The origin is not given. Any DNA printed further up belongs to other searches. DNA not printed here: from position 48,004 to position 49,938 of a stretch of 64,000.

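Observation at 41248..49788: Exported ADP-ribosylglycohydrolase-family lipoproteins are expanded and linked to a nucleoside-hydrolase-like lipoprotein, ribokinase and a ribose-type permease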

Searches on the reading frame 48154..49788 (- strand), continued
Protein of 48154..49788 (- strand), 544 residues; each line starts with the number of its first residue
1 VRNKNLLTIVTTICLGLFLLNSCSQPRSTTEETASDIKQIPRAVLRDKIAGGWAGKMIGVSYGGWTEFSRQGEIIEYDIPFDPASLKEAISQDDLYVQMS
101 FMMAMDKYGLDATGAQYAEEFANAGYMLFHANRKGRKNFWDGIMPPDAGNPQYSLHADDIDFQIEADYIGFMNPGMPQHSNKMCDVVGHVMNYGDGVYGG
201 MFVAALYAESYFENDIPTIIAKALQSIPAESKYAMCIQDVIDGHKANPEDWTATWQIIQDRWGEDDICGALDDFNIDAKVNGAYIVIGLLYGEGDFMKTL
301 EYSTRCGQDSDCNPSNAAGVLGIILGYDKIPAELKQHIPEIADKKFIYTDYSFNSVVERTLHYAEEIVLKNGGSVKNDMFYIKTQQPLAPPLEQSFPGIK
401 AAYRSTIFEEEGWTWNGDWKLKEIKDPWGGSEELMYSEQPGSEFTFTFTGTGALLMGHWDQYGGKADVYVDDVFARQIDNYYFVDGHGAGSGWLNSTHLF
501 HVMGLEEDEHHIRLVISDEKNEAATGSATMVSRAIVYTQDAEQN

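Call 23: find_encoding_contigs(protein=P0003, flank=10000, max_places=3)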
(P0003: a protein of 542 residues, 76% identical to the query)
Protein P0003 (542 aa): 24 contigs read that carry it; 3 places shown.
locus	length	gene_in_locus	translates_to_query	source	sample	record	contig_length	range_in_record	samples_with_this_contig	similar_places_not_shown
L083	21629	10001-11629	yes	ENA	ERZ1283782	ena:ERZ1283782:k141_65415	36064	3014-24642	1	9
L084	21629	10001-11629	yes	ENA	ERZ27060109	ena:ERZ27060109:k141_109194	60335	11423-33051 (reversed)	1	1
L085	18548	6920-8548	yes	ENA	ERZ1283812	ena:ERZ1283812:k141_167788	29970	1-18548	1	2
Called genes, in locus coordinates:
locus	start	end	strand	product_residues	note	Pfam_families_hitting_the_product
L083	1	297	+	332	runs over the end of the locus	PF13384:HTH_23, PF13518:HTH_28 (weak), PF13551:HTH_29 (weak), PF13565:HTH_32, PF00665:rve, PF13683:rve_3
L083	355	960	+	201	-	PF00950:ABC-3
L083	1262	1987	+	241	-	-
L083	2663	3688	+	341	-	PF00356:LacI, PF00532:Peripla_BP_1, PF13407:Peripla_BP_4, PF13377:Peripla_BP_3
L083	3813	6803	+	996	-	PF13620:CarboxypepD_reg, PF13715:CarbopepD_reg_2, PF07715:Plug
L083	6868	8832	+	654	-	-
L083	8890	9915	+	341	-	-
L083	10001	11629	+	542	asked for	PF03747:ADP_ribosyl_GH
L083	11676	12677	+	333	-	PF06800:Sugar_transport (weak), PF07168:Ureide_permease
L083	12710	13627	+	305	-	PF00294:PfkB, PF08543:Phos_pyr_kin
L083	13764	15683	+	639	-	PF03747:ADP_ribosyl_GH, PF05345:He_PIG (weak)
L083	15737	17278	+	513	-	PF03747:ADP_ribosyl_GH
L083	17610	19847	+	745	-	-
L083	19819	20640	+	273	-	PF03781:FGE-sulfatase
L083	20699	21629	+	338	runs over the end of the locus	PF00756:Esterase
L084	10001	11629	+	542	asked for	PF03747:ADP_ribosyl_GH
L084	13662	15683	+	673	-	PF03747:ADP_ribosyl_GH, PF05345:He_PIG (weak)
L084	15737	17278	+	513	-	PF03747:ADP_ribosyl_GH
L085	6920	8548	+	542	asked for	PF03747:ADP_ribosyl_GH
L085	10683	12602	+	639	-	PF03747:ADP_ribosyl_GH, PF05345:He_PIG (weak)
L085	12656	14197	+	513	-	PF03747:ADP_ribosyl_GH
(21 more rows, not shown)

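Call 24: find_encoding_contigs(protein=P0001, flank=10000, max_places=2)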
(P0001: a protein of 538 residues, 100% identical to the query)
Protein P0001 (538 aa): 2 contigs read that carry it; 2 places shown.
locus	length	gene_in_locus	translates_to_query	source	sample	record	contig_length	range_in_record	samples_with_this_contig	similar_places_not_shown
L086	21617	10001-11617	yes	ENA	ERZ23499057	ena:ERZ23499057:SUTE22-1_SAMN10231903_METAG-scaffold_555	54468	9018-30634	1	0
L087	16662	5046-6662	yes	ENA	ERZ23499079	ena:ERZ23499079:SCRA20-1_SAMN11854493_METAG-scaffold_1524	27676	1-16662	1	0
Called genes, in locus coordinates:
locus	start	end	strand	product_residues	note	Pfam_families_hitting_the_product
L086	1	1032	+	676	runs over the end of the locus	PF13385:Laminin_G_3, PF00251:Glyco_hydro_32N, PF08244:Glyco_hydro_32C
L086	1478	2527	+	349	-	PF00356:LacI, PF00532:Peripla_BP_1, PF13407:Peripla_BP_4, PF13377:Peripla_BP_3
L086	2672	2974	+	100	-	-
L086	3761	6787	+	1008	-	PF13620:CarboxypepD_reg, PF13715:CarbopepD_reg_2, PF07715:Plug (weak)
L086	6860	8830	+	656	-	-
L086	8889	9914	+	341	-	-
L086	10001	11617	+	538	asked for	PF03747:ADP_ribosyl_GH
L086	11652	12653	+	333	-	PF06800:Sugar_transport (weak), PF07168:Ureide_permease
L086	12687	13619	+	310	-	PF00294:PfkB, PF08543:Phos_pyr_kin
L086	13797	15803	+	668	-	PF03747:ADP_ribosyl_GH, PF05345:He_PIG (weak)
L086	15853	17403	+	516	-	PF03747:ADP_ribosyl_GH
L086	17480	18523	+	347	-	PF01156:IU_nuc_hydro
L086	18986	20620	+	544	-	PF00474:SSF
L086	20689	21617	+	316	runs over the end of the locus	PF01087:GalP_UDP_transf, PF02744:GalP_UDP_tr_C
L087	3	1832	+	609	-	?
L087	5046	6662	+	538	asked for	PF03747:ADP_ribosyl_GH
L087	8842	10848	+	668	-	PF03747:ADP_ribosyl_GH, PF05345:He_PIG (weak)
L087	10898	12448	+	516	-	PF03747:ADP_ribosyl_GH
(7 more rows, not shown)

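Call 27: search_solved_structures(query=A1, max_evalue=0.1, show_alignments=3)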
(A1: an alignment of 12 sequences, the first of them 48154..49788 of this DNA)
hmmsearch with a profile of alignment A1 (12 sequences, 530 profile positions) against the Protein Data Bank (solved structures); distinct sequences matched with E-value up to 0.1: 11.
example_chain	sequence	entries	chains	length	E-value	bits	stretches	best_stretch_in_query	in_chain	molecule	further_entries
1t5j_A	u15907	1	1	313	0.00045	22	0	286-331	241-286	Hypothetical protein MJ1187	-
3nqh_A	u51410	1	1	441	0.0046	18.6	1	414-503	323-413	Glycosyl hydrolase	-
7akr_AAA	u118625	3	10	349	0.031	15.9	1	287-334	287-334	ADP-ribose glycohydrolase ARH3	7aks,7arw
2foz_A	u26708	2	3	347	0.031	15.9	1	287-334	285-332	ADP-ribosylhydrolase like 2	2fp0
2g4k_A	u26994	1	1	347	0.031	15.9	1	287-334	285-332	ADP-ribosylhydrolase 3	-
5zqy_A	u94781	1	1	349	0.031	15.9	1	287-334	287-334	Poly(ADP-ribose) glycohydrolase ARH3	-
9rfd_A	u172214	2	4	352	0.032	15.9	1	287-334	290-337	ADP-ribosylhydrolase ARH3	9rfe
6d36_C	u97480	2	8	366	0.033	15.8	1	287-334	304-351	Poly(ADP-ribose) glycohydrolase ARH3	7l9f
7l9h_C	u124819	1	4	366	0.034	15.8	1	287-334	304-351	ADP-ribose glycohydrolase ARH3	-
2qty_A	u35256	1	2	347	0.05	15.2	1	287-335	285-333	Poly(ADP-ribose) glycohydrolase ARH3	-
6dre_A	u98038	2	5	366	0.079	14.5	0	283-329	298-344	ADP-ribosyl-(Dinitrogen reductase) hydrolase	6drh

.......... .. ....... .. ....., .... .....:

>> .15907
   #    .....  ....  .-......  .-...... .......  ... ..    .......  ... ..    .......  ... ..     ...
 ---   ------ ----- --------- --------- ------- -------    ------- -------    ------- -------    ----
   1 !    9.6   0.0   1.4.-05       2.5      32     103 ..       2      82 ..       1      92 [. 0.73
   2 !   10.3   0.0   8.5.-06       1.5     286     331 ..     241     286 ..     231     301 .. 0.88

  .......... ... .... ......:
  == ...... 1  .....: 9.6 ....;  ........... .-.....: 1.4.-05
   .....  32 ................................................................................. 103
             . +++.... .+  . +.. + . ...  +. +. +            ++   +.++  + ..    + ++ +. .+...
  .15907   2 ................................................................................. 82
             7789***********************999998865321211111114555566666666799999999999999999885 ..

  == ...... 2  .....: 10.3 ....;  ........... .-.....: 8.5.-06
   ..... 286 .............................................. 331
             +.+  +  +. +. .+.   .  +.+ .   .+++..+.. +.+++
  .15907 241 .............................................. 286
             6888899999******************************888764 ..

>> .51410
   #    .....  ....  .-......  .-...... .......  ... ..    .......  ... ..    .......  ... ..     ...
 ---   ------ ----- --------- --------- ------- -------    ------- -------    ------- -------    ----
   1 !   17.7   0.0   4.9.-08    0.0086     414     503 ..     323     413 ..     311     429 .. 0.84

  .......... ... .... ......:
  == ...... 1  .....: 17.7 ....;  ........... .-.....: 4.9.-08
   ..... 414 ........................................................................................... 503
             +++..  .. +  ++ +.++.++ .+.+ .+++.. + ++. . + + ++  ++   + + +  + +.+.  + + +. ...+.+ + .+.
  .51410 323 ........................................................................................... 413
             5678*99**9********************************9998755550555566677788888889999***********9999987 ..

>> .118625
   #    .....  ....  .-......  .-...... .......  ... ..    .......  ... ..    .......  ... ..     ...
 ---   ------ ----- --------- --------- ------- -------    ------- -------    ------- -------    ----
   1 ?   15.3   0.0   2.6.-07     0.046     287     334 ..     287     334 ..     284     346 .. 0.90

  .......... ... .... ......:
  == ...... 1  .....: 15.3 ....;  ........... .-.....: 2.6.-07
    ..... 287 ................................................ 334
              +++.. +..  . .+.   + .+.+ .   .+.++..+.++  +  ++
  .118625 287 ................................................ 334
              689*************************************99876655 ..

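Call 45: predict_structure(alignment_id=A2)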
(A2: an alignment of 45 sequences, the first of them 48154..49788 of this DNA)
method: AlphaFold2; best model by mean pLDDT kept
length: 544 residues; sequences in the alignment: 45
mean_pLDDT: 92.0   pTM: 0.89
mean pLDDT of the five models: 92.0, 90.9, 90.5, 90.1, 89.5
residues with pLDDT >= 90: 433; 70-90: 79; 50-70: 18; < 50: 14
segments of 3 or more residues with pLDDT < 50: 24-34
pLDDT, mean of each block of 10 residues (from residue 1): 71 81 46 72 99 97 87 88 93 92 97 96 87 93 95 93 93 98 96 96 98 98 98 98 98 96 87 88 97 97 88 95 99 97 96 98 98 98 97 93 93 97 81 94 98 95 97 97 89 70 96 97 95 94 60
secondary structure, 60 per line:
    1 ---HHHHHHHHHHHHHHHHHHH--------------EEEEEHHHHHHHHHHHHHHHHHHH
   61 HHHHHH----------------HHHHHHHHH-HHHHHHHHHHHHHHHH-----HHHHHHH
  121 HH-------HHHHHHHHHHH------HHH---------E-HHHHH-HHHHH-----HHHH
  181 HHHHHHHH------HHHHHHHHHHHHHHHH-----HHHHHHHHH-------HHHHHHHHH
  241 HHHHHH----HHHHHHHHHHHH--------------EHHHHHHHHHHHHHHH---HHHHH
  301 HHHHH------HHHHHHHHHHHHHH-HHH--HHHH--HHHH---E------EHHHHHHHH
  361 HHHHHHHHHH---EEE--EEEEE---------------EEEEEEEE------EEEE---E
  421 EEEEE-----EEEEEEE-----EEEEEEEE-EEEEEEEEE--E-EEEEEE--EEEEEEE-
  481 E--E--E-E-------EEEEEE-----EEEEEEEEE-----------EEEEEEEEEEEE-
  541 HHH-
elements in order: H4-22 E37-41 H42-66 H83-91 H93-108 H114-122 H130-140 H161-165 H167-171 H177-188 H195-210 H216-224 H232-246 H251-262 H278-292 H296-305 H312-325 H332-335 H338-341 H353-370 E374-376 E379-383 E399-406 E413-416 E420-425 E431-437 E443-450 E452-460 E465-470 E473-479 E497-502 E508-516 E528-539

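Call 49: fold_search(model_id=the predicted structure, library=pdb)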
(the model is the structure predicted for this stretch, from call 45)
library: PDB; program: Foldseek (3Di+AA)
matches with E <= 10: 1198; with E <= 0.001: 74
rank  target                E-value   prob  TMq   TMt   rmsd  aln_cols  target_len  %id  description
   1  6g1q_B                4.3e-07  1.00  0.43  0.67   5.2       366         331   12  ADP-ribosylserine hydrolase ARH3 of Latimeria chalumnae in complex with ADP-ribose (released 2018-11-28)
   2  6g1q_A                4.5e-07  1.00  0.42  0.66   5.3       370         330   13  ADP-ribosylserine hydrolase ARH3 of Latimeria chalumnae in complex with ADP-ribose (released 2018-11-28)
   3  6hgz_A                5.2e-07  1.00  0.43  0.68   5.2       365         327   13  ADP-ribosylserine hydrolase ARH3 of Latimeria chalumnae in complex with ADP-ribose (released 2018-11-28)
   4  6hh3_A                5.5e-07  1.00  0.43  0.67   5.2       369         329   12  ADP-ribosylserine hydrolase ARH3 of Latimeria chalumnae in complex with ADP-HPD (released 2018-11-28)
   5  2woc_A                7.6e-07  1.00  0.37  0.65   7.2       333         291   14  Crystal Structure of the dinitrogenase reductase-activating glycohydrolase (DRAG) from Rhodospirillum rubrum (released 2009-08-11)
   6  2qty_A                8.0e-07  1.00  0.42  0.65   5.2       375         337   12  Crystal Structure of mouse ADP-ribosylhydrolase 3 (mARH3) (released 2008-03-04)
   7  6hh4_B                9.2e-07  1.00  0.43  0.67   5.1       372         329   13  ADP-ribosylserine hydrolase ARH3 of Latimeria chalumnae in complex with ADP-ribosyl-L-arginine (released 2018-11-28)
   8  2woe_A                1.0e-06  1.00  0.36  0.63   7.4       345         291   14  Crystal Structure of the D97N variant of dinitrogenase reductase- activating glycohydrolase (DRAG) from Rhodospirillum (released 2009-08-18)
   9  6g1p_B                1.3e-06  1.00  0.42  0.67   5.2       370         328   13  Apo form of ADP-ribosylserine hydrolase ARH3 of Latimeria chalumnae (released 2018-11-28)
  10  7aqm_A                1.3e-06  1.00  0.43  0.68   5.0       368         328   13  ADP-ribosylserine hydrolase ARH3 of Latimeria chalumnae in complex with alpha-1''-O-methyl-ADP-ribose (meADPr) (released 2021-06-16)
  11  6hh4_A                1.6e-06  1.00  0.42  0.67   5.2       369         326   12  ADP-ribosylserine hydrolase ARH3 of Latimeria chalumnae in complex with ADP-ribosyl-L-arginine (released 2018-11-28)
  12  2g4k                  1.6e-06  1.00  0.37  0.56   8.4       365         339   13  Anomalous substructure of human ADP-ribosylhydrolase 3 (released 2007-02-20)
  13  2yzv                  1.8e-06  1.00  0.41  0.74   4.9       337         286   12  ADP-ribosylglycohydrolase-related protein complex (released 2007-11-06)
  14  6g1p_A                1.8e-06  1.00  0.42  0.66   5.1       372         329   13  Apo form of ADP-ribosylserine hydrolase ARH3 of Latimeria chalumnae (released 2018-11-28)
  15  2foz                  2.0e-06  1.00  0.38  0.57   8.6       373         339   12  human ADP-ribosylhydrolase 3 (released 2006-10-10)
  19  3nqh                  2.6e-06  1.00  0.18  0.22   4.7       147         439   14  Crystal structure of a glycosyl hydrolase (BT_2959) from BACTEROIDES THETAIOTAOMICRON VPI-5482 at 2.11 A resolution (released 2010-07-28)
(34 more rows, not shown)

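Call 57: find_encoding_contigs(protein=P0119, flank=10000, max_places=1)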
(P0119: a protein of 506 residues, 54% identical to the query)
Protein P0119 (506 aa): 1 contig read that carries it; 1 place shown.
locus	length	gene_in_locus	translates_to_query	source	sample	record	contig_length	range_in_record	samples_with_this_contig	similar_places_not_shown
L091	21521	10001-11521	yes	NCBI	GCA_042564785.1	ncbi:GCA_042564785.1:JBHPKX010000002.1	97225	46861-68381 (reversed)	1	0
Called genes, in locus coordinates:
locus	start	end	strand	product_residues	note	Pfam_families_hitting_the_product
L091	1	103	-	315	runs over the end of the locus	-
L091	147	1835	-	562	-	-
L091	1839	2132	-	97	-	-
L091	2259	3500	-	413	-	-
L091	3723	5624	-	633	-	PF17900:Peptidase_M1_N, PF01433:Peptidase_M1, PF09127:Leuk-A4-hydro_C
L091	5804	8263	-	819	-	PF12704:MacB_PCD, PF02687:FtsX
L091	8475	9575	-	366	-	PF00425:Chorismate_bind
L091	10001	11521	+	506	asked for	PF03747:ADP_ribosyl_GH, PF17996:CE2_N (weak)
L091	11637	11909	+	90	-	PF13384:HTH_23 (weak), PF13560:HTH_31 (weak)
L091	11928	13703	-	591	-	PF00515:TPR_1 (faint), PF07719:TPR_2 (faint), PF13371:TPR_9 (faint), PF13424:TPR_12 (faint), PF13428:TPR_14 (faint), PF13432:TPR_16 (faint), PF14559:TPR_19 (faint)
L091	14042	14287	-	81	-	PF01541:GIY-YIG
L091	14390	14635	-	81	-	PF01541:GIY-YIG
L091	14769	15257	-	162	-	PF04677:CwfJ_C_1 (faint), PF01230:HIT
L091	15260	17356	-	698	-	PF00009:GTP_EFTU, PF03144:GTP_EFTU_D2, PF22042:EF-G_D2, PF14492:EFG_III, PF03764:EFG_IV, PF00679:EFG_C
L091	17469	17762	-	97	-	-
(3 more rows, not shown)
